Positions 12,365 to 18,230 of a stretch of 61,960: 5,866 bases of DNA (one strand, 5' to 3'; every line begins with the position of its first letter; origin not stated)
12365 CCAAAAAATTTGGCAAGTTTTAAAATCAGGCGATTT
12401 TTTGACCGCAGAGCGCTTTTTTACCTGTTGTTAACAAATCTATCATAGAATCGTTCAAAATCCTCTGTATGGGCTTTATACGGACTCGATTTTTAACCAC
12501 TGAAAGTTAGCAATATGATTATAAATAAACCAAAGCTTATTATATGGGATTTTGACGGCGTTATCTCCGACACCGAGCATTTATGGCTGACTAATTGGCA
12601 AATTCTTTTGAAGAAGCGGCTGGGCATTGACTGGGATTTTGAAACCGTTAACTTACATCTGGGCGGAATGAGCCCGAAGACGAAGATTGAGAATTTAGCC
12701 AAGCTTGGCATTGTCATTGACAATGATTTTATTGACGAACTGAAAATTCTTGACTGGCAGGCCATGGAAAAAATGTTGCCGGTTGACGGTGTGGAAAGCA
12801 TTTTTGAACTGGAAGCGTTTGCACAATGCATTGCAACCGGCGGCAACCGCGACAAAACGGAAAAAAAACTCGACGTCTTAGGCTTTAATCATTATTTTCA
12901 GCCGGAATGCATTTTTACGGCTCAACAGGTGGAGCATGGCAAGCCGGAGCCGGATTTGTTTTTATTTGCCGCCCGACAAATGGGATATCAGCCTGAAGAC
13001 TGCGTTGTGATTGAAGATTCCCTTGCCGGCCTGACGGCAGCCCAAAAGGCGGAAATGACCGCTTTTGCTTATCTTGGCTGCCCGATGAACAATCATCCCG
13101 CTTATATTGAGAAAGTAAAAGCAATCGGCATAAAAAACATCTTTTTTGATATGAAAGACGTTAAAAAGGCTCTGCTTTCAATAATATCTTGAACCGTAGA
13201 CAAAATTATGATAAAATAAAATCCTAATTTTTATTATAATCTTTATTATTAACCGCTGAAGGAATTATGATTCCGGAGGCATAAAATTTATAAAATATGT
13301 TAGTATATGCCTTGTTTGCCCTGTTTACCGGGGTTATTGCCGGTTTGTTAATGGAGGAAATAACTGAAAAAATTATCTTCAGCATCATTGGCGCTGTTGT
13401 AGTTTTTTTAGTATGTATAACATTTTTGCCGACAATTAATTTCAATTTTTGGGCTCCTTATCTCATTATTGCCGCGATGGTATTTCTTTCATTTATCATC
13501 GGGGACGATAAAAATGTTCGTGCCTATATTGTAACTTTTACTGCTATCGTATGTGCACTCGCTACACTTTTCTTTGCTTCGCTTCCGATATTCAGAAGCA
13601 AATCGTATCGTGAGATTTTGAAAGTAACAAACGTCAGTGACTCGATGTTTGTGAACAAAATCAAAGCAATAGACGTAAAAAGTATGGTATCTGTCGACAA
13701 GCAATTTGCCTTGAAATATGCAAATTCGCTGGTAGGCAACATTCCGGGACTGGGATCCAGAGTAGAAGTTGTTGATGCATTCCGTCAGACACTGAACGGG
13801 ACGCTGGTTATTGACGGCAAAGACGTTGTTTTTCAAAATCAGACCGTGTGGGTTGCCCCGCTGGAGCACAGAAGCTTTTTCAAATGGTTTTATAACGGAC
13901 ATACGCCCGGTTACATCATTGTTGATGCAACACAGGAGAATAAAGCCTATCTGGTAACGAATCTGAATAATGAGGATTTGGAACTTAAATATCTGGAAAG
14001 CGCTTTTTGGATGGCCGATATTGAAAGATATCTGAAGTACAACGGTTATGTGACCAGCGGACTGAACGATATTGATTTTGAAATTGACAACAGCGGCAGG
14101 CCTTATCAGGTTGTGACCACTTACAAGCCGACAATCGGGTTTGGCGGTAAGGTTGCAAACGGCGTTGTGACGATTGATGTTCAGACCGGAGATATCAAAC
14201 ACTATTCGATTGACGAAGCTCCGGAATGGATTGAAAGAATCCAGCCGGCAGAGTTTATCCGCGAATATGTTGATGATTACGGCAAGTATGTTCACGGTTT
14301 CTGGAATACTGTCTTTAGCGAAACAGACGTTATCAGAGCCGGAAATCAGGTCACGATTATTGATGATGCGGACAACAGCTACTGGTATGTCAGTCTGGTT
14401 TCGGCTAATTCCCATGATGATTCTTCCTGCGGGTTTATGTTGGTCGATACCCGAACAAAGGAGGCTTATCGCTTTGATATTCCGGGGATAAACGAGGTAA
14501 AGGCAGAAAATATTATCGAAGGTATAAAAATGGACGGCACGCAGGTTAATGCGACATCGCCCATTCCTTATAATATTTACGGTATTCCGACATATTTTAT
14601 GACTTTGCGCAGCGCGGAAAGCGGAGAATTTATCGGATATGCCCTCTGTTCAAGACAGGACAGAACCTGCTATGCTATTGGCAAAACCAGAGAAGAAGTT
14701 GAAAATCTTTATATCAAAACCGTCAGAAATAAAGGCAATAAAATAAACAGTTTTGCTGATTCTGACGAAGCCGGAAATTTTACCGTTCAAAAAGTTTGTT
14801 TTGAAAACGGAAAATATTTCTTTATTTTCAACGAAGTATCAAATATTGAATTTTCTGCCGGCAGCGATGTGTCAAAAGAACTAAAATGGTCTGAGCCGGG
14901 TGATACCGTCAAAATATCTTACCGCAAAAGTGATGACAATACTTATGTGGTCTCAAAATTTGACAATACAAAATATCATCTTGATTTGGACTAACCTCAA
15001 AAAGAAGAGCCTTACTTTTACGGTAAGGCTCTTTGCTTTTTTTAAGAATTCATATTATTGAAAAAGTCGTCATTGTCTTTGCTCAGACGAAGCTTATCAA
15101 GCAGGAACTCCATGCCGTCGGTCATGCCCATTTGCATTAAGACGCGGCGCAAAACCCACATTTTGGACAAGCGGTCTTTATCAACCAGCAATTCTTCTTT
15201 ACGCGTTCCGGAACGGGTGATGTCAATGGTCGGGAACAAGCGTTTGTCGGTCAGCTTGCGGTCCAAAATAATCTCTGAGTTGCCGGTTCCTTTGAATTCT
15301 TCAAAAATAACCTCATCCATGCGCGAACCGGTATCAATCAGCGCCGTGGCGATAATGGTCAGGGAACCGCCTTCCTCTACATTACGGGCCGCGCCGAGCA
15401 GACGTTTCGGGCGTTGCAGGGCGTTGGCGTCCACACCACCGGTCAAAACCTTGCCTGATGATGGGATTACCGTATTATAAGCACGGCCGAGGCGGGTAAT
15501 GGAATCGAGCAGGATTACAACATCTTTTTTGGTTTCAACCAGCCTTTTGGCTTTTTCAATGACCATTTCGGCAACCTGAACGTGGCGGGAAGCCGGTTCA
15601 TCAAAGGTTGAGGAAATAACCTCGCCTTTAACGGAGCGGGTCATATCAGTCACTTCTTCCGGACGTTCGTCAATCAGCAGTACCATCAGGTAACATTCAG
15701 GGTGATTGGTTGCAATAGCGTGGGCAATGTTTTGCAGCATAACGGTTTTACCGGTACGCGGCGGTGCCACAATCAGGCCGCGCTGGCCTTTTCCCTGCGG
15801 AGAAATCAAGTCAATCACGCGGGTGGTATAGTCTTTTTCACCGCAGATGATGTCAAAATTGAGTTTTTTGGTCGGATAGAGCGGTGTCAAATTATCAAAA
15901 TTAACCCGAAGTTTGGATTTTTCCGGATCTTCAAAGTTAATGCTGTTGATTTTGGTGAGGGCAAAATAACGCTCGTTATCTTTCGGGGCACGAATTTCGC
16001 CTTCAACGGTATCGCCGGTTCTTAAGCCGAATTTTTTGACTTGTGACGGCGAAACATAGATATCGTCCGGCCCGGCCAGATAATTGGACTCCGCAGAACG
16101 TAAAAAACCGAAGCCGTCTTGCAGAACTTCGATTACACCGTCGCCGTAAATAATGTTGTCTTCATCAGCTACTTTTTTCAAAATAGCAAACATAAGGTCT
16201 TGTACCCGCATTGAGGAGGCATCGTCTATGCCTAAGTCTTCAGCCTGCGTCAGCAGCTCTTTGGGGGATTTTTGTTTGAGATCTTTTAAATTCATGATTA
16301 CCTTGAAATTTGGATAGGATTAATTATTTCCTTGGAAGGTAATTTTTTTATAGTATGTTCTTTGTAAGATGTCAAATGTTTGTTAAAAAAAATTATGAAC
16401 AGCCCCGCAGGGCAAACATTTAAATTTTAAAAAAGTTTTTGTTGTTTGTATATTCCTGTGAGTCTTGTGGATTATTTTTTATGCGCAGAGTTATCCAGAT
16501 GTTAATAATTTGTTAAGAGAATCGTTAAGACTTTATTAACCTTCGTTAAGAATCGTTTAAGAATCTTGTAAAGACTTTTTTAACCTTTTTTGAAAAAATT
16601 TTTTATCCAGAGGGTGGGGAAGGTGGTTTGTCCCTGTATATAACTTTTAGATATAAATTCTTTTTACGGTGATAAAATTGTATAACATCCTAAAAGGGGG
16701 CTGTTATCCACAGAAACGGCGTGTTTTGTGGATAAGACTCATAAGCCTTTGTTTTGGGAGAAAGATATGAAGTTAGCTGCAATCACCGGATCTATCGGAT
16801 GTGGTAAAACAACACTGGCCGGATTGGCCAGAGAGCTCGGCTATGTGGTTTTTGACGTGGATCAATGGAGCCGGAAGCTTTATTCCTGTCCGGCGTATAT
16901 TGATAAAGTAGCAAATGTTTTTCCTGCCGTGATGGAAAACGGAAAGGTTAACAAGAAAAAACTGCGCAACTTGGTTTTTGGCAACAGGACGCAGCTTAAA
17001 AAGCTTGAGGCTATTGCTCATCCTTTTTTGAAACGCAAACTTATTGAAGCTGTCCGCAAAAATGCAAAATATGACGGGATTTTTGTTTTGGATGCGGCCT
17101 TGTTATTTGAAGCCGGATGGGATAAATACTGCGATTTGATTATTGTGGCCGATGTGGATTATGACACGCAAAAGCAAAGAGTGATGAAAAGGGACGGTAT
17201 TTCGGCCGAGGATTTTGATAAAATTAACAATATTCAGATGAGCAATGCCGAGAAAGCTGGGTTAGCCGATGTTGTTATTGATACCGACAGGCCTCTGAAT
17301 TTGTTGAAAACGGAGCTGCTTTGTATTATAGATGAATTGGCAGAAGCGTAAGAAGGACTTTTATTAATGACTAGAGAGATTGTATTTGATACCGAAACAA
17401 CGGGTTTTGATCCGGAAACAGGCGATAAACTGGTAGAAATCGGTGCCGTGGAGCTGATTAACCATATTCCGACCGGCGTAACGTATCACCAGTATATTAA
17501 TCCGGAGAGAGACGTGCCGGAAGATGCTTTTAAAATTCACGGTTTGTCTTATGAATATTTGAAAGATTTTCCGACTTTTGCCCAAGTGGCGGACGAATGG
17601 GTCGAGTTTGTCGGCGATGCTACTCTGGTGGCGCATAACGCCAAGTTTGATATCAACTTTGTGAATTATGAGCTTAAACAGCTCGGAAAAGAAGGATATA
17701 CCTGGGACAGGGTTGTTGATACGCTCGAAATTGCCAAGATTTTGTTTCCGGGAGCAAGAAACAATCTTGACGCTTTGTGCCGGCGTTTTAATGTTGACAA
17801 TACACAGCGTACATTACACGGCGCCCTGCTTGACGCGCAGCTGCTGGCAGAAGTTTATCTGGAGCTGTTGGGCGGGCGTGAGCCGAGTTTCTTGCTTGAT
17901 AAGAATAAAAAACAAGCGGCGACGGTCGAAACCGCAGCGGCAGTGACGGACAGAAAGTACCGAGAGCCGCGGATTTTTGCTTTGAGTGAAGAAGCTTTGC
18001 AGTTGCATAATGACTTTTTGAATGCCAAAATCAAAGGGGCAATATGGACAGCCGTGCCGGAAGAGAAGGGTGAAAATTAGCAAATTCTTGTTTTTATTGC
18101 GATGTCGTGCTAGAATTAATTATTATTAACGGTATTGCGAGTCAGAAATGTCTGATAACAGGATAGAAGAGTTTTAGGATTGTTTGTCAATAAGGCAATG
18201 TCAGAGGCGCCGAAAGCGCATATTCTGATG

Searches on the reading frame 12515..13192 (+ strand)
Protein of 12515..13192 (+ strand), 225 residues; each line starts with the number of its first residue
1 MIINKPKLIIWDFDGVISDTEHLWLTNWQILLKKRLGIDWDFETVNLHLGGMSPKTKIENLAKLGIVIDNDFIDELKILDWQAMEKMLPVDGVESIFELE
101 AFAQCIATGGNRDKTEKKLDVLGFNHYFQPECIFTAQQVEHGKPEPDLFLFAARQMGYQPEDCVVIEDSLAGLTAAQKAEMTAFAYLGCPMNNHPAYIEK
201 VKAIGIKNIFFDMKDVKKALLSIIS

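Call 39: search_protein_families(library=pfam, proteins=[window:12515-13192:+], max_evalue=0.0001)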
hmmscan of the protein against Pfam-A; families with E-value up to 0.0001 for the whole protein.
window:12515-13192:+ (225 aa): 3 families
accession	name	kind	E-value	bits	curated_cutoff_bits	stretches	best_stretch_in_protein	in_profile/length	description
PF13419.12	HAD_2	-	3.4e-22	79.8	23.8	1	9-185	1-177/178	Haloacid dehalogenase-like hydrolase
PF00702.32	Hydrolase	-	1.4e-19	71.6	26.4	1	7-179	2-190/191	haloacid dehalogenase-like hydrolase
PF13242.12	Hydrolase_like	-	4.7e-05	23.7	22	1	142-186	3-48/75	HAD-hyrolase-like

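Call 56: search_protein_families(library=ncbifam, proteins=[window:12515-13192:+], max_evalue=0.001)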
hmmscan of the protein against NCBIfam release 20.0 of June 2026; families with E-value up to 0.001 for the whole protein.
window:12515-13192:+ (225 aa): 23 families
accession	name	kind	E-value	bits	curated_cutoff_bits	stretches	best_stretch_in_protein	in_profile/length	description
TIGR02009.1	PGMB-YQAB-SF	subfamily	2.7e-28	99.4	153.35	1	9-184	4-184/186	beta-phosphoglucomutase family hydrolase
TIGR01990.1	bPGM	equivalog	7.4e-23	81.5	189.4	1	8-184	3-184/187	beta-phosphoglucomutase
NF008000.0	PRK10725.1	equivalog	3.1e-19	69.8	215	1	8-183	7-182/188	fructose-1-phosphate/6-phosphogluconate phosphatase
NF008087.0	PRK10826.1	equivalog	4.8e-17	62.3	191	1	105-185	112-190/222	hexitol phosphatase HxpB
NF053653.1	InDiPhoBT2121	equivalog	7.4e-17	61.6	245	1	6-195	1-195/216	inorganic diphosphatase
NF007854.0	PRK10563.1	equivalog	2.3e-16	60.2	211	1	7-193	5-192/221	6-phosphogluconate phosphatase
TIGR01509.1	HAD-SF-IA-v3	subfamily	4.3e-15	56.2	29.4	1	136-184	105-152/154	HAD-IA family hydrolase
NF008610.0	PRK11587.1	equivalog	1.7e-13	50.4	282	1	129-181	124-176/219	sugar phosphatase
NF046057.1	bifunc_MtlD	equivalog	1.3e-12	47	800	1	10-182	11-187/683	bifunctional mannitol-1-phosphate dehydrogenase/phosphatase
TIGR02253.1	CTE7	subfamily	9.5e-12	45.1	169.75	1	102-183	111-191/221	TIGR02253 family HAD-type hydrolase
NF009804.0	PRK13288.1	equivalog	7.6e-10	38.6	218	1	8-182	5-177/215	pyrophosphatase PpaX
TIGR01454.1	AHBA_synth_RP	hypoth_equivalog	9.6e-10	38.4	246.65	1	9-190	1-178/205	AHBA synthesis associated protein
TIGR01422.2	phosphonatase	equivalog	6.3e-08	32.2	220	1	128-185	140-198/251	phosphonoacetaldehyde hydrolase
NF009695.0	PRK13222.1-2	equivalog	7.3e-08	32.2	225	1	105-185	114-192/226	phosphoglycolate phosphatase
TIGR01993.1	Pyr-5-nucltdase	equivalog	1.7e-06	28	142.9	1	103-182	99-179/183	pyrimidine 5'-nucleotidase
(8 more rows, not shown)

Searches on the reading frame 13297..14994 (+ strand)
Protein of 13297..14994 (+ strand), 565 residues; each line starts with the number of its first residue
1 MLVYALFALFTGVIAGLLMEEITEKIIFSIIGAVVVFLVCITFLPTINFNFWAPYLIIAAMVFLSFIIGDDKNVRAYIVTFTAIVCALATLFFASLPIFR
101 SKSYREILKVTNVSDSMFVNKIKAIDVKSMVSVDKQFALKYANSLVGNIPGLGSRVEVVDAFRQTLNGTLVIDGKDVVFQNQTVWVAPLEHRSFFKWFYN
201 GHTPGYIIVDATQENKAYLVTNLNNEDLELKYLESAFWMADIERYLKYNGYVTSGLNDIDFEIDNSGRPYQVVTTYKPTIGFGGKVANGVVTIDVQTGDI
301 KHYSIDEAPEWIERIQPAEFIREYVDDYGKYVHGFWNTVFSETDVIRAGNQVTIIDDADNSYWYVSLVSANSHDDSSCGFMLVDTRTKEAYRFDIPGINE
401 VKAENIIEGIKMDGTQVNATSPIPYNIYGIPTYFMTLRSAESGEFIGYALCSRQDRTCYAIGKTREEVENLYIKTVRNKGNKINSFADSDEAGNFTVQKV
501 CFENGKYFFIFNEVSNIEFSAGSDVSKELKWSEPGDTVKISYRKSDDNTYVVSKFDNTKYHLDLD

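Call 39: search_protein_families(library=pfam, proteins=[window:13297-14994:+], max_evalue=0.0001)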
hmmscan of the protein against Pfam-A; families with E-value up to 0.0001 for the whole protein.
window:13297-14994:+ (565 aa): 0 families

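Call 74: search_protein_families(library=pfam, proteins=[window:13297-14994:+], max_evalue=0.1)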
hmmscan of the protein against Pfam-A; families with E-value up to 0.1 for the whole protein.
window:13297-14994:+ (565 aa): 1 family
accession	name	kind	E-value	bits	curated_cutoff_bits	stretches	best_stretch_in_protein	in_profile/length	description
PF25221.1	5TMH_Lnb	-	0.051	14.1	25.2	1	28-97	45-112/144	Lnb transmembrane domain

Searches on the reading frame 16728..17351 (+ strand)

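Call 39: search_protein_families(library=pfam, proteins=[window:16728-17351:+], max_evalue=0.0001)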
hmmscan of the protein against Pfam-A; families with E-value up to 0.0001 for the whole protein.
window:16728-17351:+ (207 aa): 1 family
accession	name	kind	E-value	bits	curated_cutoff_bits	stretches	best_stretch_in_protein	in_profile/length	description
PF01121.26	CoaE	-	4.9e-36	124.5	27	1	18-187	4-175/180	Dephospho-CoA kinase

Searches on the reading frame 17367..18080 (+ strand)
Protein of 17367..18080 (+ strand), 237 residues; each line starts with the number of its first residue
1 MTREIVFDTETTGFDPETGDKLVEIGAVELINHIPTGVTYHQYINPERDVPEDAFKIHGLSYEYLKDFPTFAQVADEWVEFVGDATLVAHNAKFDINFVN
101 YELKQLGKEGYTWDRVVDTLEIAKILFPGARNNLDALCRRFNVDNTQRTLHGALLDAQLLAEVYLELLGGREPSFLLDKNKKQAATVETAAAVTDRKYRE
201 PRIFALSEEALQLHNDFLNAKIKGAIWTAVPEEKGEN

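Call 39: search_protein_families(library=pfam, proteins=[window:17367-18080:+], max_evalue=0.0001)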
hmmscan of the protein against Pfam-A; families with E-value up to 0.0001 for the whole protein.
window:17367-18080:+ (237 aa): 1 family
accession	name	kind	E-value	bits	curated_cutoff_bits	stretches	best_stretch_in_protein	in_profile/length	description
PF00929.31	RNase_T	-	1.2e-37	130.4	24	1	5-164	1-164/164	Exonuclease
